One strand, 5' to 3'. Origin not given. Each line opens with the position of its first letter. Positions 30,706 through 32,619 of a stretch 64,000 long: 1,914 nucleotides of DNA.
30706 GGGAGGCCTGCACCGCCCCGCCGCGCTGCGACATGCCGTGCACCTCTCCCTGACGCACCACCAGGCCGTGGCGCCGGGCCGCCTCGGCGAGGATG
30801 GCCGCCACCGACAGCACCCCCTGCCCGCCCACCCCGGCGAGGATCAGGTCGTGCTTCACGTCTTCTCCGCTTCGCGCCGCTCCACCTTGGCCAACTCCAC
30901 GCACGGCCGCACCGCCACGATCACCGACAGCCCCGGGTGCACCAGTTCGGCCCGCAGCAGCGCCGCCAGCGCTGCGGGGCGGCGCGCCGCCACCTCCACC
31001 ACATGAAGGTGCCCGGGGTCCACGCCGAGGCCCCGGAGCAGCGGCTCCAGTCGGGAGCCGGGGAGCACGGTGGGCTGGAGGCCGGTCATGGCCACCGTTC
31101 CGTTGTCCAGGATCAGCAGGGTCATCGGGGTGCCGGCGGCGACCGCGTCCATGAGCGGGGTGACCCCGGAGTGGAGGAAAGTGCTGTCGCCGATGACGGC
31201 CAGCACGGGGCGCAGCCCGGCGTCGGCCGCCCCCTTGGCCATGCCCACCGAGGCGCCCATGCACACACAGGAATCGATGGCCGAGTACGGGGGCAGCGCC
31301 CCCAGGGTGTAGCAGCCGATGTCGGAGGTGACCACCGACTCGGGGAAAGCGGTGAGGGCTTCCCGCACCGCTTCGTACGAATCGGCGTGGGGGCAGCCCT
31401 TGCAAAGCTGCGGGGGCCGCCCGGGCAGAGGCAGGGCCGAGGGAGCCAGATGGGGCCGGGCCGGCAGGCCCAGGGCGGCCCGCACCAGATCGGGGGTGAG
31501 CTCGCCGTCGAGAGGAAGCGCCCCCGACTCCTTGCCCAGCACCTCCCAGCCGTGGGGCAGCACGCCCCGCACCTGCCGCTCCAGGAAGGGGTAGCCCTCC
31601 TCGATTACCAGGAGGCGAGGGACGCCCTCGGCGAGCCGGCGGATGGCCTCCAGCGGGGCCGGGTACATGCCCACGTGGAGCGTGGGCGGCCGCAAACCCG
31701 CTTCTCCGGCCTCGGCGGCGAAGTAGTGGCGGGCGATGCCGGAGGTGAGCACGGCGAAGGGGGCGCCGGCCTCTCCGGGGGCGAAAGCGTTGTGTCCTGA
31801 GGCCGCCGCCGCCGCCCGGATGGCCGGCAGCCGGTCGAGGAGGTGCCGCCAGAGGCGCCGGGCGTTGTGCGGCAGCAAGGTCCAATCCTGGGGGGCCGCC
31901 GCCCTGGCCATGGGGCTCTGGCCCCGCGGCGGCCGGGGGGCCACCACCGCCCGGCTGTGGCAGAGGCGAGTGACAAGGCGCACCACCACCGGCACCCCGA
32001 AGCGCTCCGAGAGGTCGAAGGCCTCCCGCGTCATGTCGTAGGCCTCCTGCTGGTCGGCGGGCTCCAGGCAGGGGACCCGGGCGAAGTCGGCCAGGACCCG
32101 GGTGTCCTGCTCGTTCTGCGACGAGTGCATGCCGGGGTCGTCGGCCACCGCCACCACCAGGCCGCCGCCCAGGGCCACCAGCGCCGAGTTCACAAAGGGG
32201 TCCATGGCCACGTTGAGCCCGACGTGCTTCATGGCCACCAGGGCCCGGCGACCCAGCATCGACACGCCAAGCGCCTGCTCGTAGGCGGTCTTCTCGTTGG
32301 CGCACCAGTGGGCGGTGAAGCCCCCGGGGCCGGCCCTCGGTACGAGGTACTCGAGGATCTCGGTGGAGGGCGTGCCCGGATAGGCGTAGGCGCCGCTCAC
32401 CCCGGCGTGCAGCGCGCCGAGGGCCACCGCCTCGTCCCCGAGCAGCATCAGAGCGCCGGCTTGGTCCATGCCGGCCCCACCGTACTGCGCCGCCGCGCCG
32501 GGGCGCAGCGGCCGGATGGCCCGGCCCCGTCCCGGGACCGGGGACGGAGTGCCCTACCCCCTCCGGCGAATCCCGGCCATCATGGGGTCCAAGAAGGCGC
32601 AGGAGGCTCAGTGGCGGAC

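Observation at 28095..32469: Archaeal-style indolepyruvate:ferredoxin oxidoreductase plus ADP-forming acyl-CoA synthetase operon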

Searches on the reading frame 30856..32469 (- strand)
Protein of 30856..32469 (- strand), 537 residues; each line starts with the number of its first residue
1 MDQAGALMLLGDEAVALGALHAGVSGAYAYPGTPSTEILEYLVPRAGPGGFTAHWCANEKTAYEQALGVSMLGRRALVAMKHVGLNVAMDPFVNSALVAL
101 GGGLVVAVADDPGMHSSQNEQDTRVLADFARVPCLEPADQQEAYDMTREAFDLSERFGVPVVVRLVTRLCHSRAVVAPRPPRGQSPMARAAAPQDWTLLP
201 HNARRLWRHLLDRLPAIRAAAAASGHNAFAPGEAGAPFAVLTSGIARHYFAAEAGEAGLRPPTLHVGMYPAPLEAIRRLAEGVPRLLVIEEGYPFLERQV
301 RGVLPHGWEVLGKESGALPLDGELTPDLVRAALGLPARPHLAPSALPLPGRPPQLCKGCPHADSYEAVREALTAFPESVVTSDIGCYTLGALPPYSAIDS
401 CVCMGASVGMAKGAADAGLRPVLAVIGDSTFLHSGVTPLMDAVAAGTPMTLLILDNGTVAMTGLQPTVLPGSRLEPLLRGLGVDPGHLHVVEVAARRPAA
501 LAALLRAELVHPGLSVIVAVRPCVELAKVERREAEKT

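Call 5: search_protein_families(library=pfam, proteins=[window:30856-32469:-], max_evalue=0.01)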
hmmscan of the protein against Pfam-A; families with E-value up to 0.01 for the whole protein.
window:30856-32469:- (537 aa): 2 families
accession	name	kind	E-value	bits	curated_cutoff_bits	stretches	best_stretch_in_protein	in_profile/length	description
PF02775.26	TPP_enzyme_C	-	1.5e-14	54.5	21.9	1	383-473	1-99/151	Thiamine pyrophosphate enzyme, C-terminal TPP binding domain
PF01855.24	POR_N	-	3e-11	43.9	27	1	18-190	2-179/231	Pyruvate flavodoxin/ferredoxin oxidoreductase, thiamine diP-bdg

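Call 6: search_protein_families(library=ncbifam, proteins=[window:30856-32469:-], max_evalue=0.01)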
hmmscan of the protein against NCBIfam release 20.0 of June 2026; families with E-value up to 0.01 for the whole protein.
window:30856-32469:- (537 aa): 14 families
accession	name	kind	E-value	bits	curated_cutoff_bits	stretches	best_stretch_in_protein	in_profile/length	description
TIGR03336.1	IOR_alpha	equivalog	2.8e-140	468.5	650.9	1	8-531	4-539/595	indolepyruvate ferredoxin oxidoreductase subunit alpha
NF009589.0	PRK13030.1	subfamily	1e-29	102.9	816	1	98-467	144-545/1170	indolepyruvate ferredoxin oxidoreductase family protein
NF009588.0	PRK13029.1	subfamily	9.1e-19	66.9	952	2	348-466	449-560/1196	indolepyruvate ferredoxin oxidoreductase family protein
NF005507.0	PRK07119.1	subfamily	1e-15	57.4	399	1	7-163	5-167/352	3-methyl-2-oxobutanoate dehydrogenase subunit VorB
TIGR03710.1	OAFO_sf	subfamily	6.7e-15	54.7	482.75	1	5-79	192-266/561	2-oxoacid:acceptor oxidoreductase subunit alpha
NF006412.0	PRK08659.1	equivalog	1.4e-14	54.1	411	2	7-87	6-86/378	2-oxoacid:acceptor oxidoreductase subunit alpha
NF007206.0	PRK09627.1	equivalog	1.2e-06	27.7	579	1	10-174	7-177/375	2-oxoglutarate synthase subunit alpha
NF006232.0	PRK08366.1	equivalog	7e-05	21.6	646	1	10-174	11-178/394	2-ketoisovalerate ferredoxin oxidoreductase subunit alpha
NF008820.0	PRK11866.1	equivalog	0.00014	21.3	402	1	351-529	13-207/287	2-oxoacid ferredoxin oxidoreductase subunit beta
TIGR02177.1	PorB_KorB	subfamily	0.00096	18.7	261.9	1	354-530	2-194/286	2-oxoacid:acceptor oxidoreductase, beta subunit, pyruvate/2-ketoisovalerate family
TIGR03846.1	sulfopy_beta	equivalog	0.0016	18.4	221.5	1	404-484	44-126/182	sulfopyruvate decarboxylase subunit beta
NF006721.0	PRK09259.1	equivalog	0.002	16.8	557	1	403-459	430-485/574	oxalyl-CoA decarboxylase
NF040682.1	PorA_Arch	equivalog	0.0021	17.1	550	1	10-156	7-155/387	pyruvate synthase subunit PorA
TIGR03254.1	oxalate_oxc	equivalog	0.0069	15.1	739.4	1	382-459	395-473/554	oxalyl-CoA decarboxylase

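Call 8: find_encoding_contigs(protein=window:30856-32469:-, flank=10000, max_places=4)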
Protein window:30856-32469:- (537 aa): no gene with exactly this product is on record in the collection.

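Call 14: find_homologous_proteins(query=window:30856-32469:-, max_evalue=1e-10)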
Query window:30856-32469:- (537 aa): 8000 proteins with E <= 1e-10 among 8000 candidates; the best 120 are listed.
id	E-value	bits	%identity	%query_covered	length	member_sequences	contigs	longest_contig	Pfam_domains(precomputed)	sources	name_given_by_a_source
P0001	0.0e+0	1124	95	100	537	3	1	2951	PF01855.25,PF02775.27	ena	-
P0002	0.0e+0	1036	89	98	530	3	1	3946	PF01855.25,PF02775.27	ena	-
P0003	0.0e+0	1028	86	100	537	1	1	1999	PF01855.25,PF02775.27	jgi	jgi:indolepyruvate ferredoxin oxidoreductase alpha subunit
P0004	0.0e+0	1026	86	100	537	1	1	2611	PF01855.25,PF02775.27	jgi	jgi:indolepyruvate ferredoxin oxidoreductase alpha subunit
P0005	2.2e-298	1009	87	99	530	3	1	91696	PF01855.25,PF02775.27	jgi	-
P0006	2.6e-298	1008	88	98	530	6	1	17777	PF01855.25,PF02775.27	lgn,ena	-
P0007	1.9e-294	996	85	99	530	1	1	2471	PF01855.25,PF02775.27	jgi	jgi:indolepyruvate ferredoxin oxidoreductase alpha subunit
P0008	2.6e-289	979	82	100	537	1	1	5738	PF01855.25,PF02775.27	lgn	-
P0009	6.6e-289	977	82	100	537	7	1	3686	PF01855.25,PF02775.27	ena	-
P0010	1.0e-288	977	83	100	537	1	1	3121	PF01855.25,PF02775.27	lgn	-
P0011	1.0e-287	973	83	99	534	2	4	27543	PF01855.25,PF02775.27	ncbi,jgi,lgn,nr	ncbi:MAG: indolepyruvate ferredoxin oxidoreductase [Actinobacteria bacterium]|nr:indolepyruvate ferr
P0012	4.1e-287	971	83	100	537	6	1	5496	PF01855.25,PF02775.27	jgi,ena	-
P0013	5.1e-284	961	81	100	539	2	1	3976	PF01855.25,PF02775.27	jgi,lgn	jgi:indolepyruvate ferredoxin oxidoreductase alpha subunit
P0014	6.0e-284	961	83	98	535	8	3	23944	PF01855.25,PF02775.27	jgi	jgi:indolepyruvate ferredoxin oxidoreductase alpha subunit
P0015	3.7e-283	958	81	100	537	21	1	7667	PF01855.25,PF02775.27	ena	-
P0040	2.0e-225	768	68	99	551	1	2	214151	PF01855.25,PF02775.27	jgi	jgi:indolepyruvate ferredoxin oxidoreductase, alpha subunit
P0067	1.3e-220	752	66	98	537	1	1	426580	PF01855.25,PF02775.27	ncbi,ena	-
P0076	2.0e-219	748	66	99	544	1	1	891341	PF01855.25,PF02775.27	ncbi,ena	-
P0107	2.2e-217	741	67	97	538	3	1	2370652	PF01855.25,PF02775.27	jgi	jgi:indolepyruvate ferredoxin oxidoreductase, alpha subunit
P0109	2.3e-217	741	65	98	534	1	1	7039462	PF01855.25,PF02775.27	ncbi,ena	-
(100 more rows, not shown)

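Call 15: find_encoding_contigs(protein=P0109, flank=6000, max_places=3)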
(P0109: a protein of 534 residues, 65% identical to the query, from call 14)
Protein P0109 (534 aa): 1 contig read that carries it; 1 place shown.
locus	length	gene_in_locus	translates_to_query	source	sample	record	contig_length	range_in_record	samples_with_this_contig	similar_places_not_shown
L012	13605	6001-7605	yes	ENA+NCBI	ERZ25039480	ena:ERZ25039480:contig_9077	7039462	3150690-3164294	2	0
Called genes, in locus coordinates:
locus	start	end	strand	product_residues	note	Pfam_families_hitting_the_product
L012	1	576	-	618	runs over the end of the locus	PF13185:GAF_2, PF01590:GAF, PF13492:GAF_3, PF00512:HisKA, PF02518:HATPase_c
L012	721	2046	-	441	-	-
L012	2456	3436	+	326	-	PF00561:Abhydrolase_1, PF12146:Hydrolase_4, PF12697:Abhydrolase_6, PF07859:Abhydrolase_3 (faint)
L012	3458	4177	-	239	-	PF01904:DUF72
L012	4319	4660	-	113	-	PF00076:RRM_1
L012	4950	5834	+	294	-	PF11604:CusF_Ec, PF02630:SCO1-SenC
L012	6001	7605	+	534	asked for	PF01855:POR_N, PF02775:TPP_enzyme_C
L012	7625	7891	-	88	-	-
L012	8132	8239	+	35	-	-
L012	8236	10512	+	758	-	PF13549:ATP-grasp_5, PF13380:CoA_binding_2, PF13607:Succ_CoA_lig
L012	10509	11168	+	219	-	-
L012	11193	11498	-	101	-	-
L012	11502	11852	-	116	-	-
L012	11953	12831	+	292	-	PF01145:Band_7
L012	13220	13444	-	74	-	-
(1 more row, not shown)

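Call 16: find_encoding_contigs(protein=P0001, flank=6000, max_places=3)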
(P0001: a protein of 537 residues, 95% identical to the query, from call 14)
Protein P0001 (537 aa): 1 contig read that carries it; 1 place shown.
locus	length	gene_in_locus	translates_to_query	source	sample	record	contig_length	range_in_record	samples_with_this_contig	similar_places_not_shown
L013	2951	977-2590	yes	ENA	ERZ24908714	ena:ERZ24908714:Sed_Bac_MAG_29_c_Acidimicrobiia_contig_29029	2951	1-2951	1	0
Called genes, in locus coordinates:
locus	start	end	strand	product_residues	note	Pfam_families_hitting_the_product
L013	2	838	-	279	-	?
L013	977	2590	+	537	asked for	PF01855:POR_N, PF02775:TPP_enzyme_C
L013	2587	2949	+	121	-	?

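Call 17: search_solved_structures(query=window:30856-32469:-, max_evalue=0.001, show_alignments=1)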
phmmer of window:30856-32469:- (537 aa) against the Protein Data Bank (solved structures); distinct sequences matched with E-value up to 0.001: 3.
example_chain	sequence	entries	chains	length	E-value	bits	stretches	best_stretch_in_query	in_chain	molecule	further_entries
1yd7_A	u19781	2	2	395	2.7e-08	36.4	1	9-181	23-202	2-keto acid:ferredoxin oxidoreductase subunit alpha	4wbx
6n2n_A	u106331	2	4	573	3.6e-08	36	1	6-180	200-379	Pyruvate flavodoxin/ferredoxin oxidoreductase domain protein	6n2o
8ys5_A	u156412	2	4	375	4.4e-06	29.1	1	11-169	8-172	2-oxoglutarate synthase subunit alpha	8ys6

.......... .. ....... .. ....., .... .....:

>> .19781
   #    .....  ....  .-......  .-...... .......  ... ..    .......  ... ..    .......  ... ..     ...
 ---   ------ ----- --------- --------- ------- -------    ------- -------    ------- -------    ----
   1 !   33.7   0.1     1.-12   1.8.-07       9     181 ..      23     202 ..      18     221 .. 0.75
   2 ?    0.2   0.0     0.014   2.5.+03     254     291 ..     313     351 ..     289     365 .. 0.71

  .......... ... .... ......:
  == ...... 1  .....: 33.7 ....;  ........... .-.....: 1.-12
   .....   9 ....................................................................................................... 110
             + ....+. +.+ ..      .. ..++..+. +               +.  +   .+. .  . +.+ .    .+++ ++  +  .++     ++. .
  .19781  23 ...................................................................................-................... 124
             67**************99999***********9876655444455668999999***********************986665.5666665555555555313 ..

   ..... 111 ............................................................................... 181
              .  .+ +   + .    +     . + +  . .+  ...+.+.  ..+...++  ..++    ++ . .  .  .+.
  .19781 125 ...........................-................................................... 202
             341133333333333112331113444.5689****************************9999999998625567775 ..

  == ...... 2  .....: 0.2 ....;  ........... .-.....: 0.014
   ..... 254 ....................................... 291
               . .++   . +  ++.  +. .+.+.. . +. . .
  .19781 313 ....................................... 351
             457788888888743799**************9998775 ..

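Call 39: search_protein_representatives(protein=window:30856-32469:-)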
Query: 537 residues. Proteins with E-value up to 0.001 (for the whole library): 6176; up to 1e-10: 3269; up to 1e-30: 1214. The best 150 are listed.
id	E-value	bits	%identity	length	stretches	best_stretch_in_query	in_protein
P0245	1.7e-193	660.8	60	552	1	5-535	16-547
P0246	8.6e-158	543.0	50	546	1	5-528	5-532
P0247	6.9e-157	540.0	54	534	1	9-532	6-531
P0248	1.0e-153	529.6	68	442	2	8-223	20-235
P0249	2.4e-150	518.4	49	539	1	6-536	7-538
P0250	1.4e-148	512.6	89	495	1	187-452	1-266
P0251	1.2e-146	506.2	64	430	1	8-391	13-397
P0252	1.3e-139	483.0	46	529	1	9-528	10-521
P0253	4.0e-139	481.4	48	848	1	8-534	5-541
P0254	1.0e-138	480.0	48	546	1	6-528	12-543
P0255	8.2e-126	437.4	52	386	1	146-531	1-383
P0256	2.8e-123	429.1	46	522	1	8-528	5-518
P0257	4.8e-120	418.4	50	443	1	108-529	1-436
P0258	5.6e-119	414.9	54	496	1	8-391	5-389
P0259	1.6e-118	413.4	42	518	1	9-524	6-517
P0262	5.7e-113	395.1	44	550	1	8-525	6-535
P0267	5.4e-109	382.0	43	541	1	4-529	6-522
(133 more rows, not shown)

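Call 43: find_encoding_contigs(protein=P0107, flank=5000, max_places=1)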
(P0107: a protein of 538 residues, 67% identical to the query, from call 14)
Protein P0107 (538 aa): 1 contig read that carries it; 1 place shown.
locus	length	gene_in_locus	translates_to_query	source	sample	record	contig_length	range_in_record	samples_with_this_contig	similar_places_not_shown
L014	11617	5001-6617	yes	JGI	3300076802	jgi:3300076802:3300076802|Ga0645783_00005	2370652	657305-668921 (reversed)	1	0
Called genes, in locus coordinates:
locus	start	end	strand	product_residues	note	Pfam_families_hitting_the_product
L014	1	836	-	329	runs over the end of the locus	PF26233:NicX, PF02073:Peptidase_M29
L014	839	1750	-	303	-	PF04307:YdjM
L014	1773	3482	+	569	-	PF07885:Ion_trans_2, PF02254:TrkA_N, PF02080:TrkA_C, PF02254:TrkA_N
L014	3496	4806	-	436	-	PF02550:AcetylCoA_hydro, PF13336:AcetylCoA_hyd_C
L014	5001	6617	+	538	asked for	PF01855:POR_N, PF02775:TPP_enzyme_C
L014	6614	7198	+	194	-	PF01558:POR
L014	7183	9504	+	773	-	PF13549:ATP-grasp_5, PF13380:CoA_binding_2, PF13607:Succ_CoA_lig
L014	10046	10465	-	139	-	PF02085:Cytochrom_CIII, PF14537:Cytochrom_c3_2 (weak), PF14522:Cytochrome_C7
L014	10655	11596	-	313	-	-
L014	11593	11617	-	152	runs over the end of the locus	PF03965:Penicillinase_R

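Call 44: find_encoding_contigs(protein=P0076, flank=5000, max_places=1)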
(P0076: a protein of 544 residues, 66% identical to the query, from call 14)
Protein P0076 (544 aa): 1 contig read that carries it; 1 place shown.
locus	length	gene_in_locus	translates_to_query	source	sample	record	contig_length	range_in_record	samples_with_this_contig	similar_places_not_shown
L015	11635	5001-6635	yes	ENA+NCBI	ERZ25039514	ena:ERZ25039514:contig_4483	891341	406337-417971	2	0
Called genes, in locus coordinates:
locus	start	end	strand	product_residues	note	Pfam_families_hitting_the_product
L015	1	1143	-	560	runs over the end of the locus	PF13646:HEAT_2 (weak), PF01551:Peptidase_M23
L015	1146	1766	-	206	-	PF00551:Formyl_trans_N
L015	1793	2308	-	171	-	PF00383:dCMP_cyt_deam_1, PF14437:MafB19-deam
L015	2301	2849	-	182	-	PF13238:AAA_18 (weak)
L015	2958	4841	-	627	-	-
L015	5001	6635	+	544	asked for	PF01855:POR_N, PF02775:TPP_enzyme_C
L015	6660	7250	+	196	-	PF01558:POR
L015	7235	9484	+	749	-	PF13549:ATP-grasp_5, PF13380:CoA_binding_2, PF13607:Succ_CoA_lig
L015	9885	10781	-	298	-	PF01040:UbiA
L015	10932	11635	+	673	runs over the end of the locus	PF13646:HEAT_2 (weak)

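Call 45: find_encoding_contigs(protein=P0067, flank=5000, max_places=1)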
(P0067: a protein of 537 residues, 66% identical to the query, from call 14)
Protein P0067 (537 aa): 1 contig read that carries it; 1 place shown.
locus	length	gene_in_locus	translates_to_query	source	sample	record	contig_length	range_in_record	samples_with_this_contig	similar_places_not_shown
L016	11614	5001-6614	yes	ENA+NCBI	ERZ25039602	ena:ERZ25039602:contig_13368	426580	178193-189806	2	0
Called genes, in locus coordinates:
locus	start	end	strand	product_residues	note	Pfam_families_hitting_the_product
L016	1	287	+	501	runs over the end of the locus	-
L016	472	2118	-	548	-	PF07687:M20_dimer (weak)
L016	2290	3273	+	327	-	PF12146:Hydrolase_4 (weak), PF00561:Abhydrolase_1, PF12697:Abhydrolase_6, PF07859:Abhydrolase_3 (weak)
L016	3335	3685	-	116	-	PF00076:RRM_1, PF28441:RRM_11 (weak)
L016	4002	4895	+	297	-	PF11604:CusF_Ec, PF02630:SCO1-SenC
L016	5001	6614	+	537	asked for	PF01855:POR_N, PF02775:TPP_enzyme_C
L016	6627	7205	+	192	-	PF01558:POR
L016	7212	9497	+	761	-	PF13549:ATP-grasp_5, PF13380:CoA_binding_2, PF13607:Succ_CoA_lig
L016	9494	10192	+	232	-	-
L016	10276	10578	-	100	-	-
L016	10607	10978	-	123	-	-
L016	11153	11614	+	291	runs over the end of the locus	PF01145:Band_7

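Call 46: find_encoding_contigs(protein=P0040, flank=5000, max_places=1)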
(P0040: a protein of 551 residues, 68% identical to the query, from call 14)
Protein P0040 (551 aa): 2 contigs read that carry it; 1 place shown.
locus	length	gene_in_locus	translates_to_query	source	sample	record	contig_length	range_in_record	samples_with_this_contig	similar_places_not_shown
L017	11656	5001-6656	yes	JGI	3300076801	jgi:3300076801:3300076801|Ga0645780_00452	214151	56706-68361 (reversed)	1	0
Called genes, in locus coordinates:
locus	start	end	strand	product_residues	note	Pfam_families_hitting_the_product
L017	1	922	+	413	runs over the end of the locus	PF20966:MASE6 (weak), PF00211:Guanylate_cyc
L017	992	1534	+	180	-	PF04542:Sigma70_r2, PF08281:Sigma70_r4_2, PF04545:Sigma70_r4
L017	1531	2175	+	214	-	PF10099:RskA_C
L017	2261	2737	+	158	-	PF07452:CHRD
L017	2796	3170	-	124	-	-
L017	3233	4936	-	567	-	PF27054:Beta_methylindole_red_C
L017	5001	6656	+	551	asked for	PF01855:POR_N, PF02775:TPP_enzyme_C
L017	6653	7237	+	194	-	PF01558:POR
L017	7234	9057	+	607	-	PF13549:ATP-grasp_5, PF13380:CoA_binding_2, PF13607:Succ_CoA_lig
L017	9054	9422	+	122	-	-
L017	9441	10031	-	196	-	PF08279:HTH_11 (faint)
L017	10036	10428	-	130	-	PF00903:Glyoxalase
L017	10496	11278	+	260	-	PF11716:MDMPI_N, PF07398:MDMPI_C (weak)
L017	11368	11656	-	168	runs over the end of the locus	PF00484:Pro_CA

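Call 51: search_protein_families(library=pfam, proteins=[L017:3233-4936:-, L015:2958-4841:-], max_evalue=1)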
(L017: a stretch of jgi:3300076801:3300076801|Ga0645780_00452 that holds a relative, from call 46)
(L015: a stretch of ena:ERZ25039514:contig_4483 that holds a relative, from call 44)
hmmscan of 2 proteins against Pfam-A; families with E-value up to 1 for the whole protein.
L017:3233-4936:- (567 aa): 2 families
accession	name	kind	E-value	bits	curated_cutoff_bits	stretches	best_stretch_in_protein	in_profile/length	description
PF08659.16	KR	-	0.0059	17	22.6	1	14-87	2-74/180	KR domain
PF03435.24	Sacchrp_dh_NADP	-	0.11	13.3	25.1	1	16-58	2-43/129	Saccharopine dehydrogenase NADP binding domain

L015:2958-4841:- (627 aa): 2 families
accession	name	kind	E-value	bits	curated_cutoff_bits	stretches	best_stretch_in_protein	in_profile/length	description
PF00263.26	Secretin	-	0.00063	19.8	27.5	1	484-605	4-120/169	Bacterial type II and III secretion system protein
PF14263.11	DUF4354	-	0.1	12.9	25.5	0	482-525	15-58/123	Domain of unknown function (DUF4354)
